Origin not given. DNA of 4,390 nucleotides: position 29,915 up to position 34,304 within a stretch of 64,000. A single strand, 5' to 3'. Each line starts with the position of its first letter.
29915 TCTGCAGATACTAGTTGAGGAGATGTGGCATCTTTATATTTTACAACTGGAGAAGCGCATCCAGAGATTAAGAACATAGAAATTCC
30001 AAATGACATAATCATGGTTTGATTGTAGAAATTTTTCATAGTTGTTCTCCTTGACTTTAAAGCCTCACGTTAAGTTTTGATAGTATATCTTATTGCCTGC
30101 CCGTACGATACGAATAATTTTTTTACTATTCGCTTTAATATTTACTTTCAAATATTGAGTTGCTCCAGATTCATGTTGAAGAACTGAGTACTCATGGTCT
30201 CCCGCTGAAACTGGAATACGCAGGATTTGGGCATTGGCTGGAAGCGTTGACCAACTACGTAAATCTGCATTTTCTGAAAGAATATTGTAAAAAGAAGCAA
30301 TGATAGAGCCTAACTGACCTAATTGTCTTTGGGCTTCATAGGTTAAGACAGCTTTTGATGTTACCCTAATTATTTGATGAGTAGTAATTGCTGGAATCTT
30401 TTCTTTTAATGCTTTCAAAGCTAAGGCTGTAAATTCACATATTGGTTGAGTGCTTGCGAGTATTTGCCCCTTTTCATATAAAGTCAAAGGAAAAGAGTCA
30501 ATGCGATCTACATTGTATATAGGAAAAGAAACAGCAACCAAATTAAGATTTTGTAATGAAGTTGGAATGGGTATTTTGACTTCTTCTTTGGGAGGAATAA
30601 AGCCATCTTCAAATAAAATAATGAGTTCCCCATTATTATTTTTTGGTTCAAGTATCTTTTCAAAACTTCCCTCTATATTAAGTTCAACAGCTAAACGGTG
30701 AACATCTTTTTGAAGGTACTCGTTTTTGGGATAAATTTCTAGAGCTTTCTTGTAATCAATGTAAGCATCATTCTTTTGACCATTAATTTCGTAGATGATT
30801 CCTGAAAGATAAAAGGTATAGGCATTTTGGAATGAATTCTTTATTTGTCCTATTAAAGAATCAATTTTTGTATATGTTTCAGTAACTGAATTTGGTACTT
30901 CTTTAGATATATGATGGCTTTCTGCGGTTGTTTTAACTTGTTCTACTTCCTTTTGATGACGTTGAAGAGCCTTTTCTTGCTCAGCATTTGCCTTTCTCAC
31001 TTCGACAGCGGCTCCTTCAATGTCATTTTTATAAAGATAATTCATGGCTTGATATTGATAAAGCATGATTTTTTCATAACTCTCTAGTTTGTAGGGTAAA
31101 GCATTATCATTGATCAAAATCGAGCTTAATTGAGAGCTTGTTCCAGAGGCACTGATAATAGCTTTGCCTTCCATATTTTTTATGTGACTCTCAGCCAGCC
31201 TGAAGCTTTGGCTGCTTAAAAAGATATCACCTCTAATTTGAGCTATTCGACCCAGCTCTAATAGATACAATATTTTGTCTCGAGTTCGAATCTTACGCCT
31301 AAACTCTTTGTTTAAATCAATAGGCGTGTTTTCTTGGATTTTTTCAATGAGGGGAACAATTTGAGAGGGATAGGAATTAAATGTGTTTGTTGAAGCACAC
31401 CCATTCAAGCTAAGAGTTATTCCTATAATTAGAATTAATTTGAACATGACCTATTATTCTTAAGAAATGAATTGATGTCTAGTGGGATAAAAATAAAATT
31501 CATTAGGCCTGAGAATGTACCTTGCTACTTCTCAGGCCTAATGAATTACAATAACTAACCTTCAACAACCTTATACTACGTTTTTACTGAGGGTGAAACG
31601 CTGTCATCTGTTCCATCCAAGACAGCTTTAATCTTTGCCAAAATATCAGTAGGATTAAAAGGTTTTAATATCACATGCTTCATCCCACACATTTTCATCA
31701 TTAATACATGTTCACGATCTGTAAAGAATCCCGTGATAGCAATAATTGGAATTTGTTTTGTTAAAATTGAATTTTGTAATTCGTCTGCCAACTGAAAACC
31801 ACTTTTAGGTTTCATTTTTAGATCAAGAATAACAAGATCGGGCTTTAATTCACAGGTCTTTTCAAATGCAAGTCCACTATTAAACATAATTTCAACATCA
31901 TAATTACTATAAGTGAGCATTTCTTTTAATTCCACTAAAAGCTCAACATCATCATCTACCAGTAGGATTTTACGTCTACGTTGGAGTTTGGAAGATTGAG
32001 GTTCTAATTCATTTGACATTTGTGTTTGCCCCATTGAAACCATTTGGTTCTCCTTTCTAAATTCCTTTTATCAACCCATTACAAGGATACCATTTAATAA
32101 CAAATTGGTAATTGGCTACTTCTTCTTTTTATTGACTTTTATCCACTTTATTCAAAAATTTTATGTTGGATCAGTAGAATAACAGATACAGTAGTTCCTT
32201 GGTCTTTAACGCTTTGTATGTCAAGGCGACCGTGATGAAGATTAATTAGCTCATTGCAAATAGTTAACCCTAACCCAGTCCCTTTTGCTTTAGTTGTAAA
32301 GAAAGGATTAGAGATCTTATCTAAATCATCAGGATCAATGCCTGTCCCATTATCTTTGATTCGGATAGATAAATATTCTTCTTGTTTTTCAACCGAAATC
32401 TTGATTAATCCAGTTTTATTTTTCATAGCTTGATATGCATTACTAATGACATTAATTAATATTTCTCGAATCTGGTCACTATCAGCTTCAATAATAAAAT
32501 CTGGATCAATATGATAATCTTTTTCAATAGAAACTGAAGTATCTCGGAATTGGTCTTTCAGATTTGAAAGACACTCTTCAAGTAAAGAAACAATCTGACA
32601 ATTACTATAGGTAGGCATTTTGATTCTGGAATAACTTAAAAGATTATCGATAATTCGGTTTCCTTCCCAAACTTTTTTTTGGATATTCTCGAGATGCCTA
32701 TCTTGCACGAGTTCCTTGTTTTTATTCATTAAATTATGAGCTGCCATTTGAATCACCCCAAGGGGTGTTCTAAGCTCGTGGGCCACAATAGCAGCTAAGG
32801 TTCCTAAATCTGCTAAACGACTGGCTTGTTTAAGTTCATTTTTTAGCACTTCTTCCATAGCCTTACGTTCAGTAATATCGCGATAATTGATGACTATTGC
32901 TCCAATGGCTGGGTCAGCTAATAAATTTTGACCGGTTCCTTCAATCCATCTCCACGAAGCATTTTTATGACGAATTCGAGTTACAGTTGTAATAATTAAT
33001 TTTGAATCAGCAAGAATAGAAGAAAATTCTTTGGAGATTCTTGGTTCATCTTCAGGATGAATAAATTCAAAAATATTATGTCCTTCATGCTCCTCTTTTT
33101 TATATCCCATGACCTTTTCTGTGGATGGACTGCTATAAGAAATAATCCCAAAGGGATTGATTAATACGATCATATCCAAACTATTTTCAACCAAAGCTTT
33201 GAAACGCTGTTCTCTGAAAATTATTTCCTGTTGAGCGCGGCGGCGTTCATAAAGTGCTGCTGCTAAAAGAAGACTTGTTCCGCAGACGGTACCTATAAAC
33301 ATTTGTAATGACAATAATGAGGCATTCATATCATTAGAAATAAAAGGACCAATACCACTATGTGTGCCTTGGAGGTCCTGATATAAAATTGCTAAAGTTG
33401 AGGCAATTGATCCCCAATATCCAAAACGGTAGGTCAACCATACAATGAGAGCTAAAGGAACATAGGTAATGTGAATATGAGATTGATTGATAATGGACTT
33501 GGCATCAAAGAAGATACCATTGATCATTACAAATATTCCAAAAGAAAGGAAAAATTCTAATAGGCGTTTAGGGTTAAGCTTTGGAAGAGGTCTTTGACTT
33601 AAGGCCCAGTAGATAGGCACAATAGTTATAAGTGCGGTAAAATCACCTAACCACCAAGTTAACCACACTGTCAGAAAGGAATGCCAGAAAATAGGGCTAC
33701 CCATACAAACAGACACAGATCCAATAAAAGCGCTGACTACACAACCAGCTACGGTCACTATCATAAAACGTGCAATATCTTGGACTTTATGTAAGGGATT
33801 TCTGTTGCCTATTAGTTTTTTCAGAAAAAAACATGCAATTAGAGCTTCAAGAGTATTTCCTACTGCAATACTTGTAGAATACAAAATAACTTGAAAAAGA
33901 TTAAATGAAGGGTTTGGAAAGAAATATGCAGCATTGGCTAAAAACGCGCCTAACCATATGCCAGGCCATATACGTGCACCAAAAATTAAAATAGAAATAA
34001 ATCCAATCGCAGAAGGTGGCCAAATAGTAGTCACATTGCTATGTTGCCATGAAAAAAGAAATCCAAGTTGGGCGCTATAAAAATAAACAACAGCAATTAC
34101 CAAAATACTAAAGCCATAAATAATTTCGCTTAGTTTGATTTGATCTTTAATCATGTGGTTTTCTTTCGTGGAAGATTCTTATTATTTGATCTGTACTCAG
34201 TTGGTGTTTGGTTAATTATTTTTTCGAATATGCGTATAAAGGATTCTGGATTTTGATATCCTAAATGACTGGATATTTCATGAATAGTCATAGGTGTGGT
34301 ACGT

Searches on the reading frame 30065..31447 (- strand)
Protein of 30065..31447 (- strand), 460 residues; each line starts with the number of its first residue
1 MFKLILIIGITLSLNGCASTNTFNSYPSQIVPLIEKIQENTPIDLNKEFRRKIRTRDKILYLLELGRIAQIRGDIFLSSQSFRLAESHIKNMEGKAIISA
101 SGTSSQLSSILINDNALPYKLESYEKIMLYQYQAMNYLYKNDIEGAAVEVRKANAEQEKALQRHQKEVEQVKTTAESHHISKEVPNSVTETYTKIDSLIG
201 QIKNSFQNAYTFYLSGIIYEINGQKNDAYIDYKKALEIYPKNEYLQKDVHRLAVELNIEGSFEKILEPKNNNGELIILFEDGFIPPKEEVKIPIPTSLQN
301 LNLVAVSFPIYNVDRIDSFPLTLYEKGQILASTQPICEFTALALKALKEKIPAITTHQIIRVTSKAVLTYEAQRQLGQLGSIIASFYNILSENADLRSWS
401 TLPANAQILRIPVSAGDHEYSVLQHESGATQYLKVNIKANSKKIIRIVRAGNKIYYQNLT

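Call 30: search_protein_families(library=pfam, proteins=[window:30065-31447:-], max_evalue=0.001)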
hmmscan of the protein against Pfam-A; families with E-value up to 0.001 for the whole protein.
window:30065-31447:- (460 aa): 2 families
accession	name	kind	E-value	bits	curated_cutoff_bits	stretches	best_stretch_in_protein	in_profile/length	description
PF00515.34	TPR_1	-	7.1e-05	22.9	27.8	1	209-242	1-34/34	Tetratricopeptide repeat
PF07719.23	TPR_2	-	0.00077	19.8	27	0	210-242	2-34/34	Tetratricopeptide repeat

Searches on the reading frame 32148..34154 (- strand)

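Call 30: search_protein_families(library=pfam, proteins=[window:32148-34154:-], max_evalue=0.001)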
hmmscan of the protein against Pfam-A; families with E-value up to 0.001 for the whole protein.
window:32148-34154:- (668 aa): 10 families
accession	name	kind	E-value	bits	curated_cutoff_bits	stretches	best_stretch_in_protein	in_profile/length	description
PF05231.19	MASE1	-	1.4e-30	106.9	29.8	1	19-305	4-299/299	MASE1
PF02518.31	HATPase_c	-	1.2e-25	90.5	26.4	1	558-660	2-107/111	Histidine kinase-, DNA gyrase B-, and HSP90-like ATPase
PF08447.18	PAS_3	-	7.4e-15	55.4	25.6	1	340-411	3-75/89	PAS fold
PF00512.31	HisKA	-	6.8e-13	48.9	26.9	1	450-512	2-64/66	His Kinase A (phospho-acceptor) domain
PF00989.32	PAS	-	8e-08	32.7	22.6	1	317-371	2-56/113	PAS fold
PF13426.13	PAS_9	-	2.3e-07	31.5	27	1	327-429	2-103/103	PAS domain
PF13589.12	HATPase_c_3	-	2.2e-06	28.2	25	1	565-614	6-53/137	Histidine kinase-, DNA gyrase B-, and HSP90-like ATPase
PF13581.12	HATPase_c_2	-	2.9e-06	27.8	27.4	1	563-658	37-125/127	Histidine kinase-like ATPase domain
PF08448.16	PAS_4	-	7.1e-06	26.7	23.1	1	323-431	2-109/110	PAS fold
PF14501.12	HATPase_c_5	-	2.6e-05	24.5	22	1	562-649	6-91/102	GHKL domain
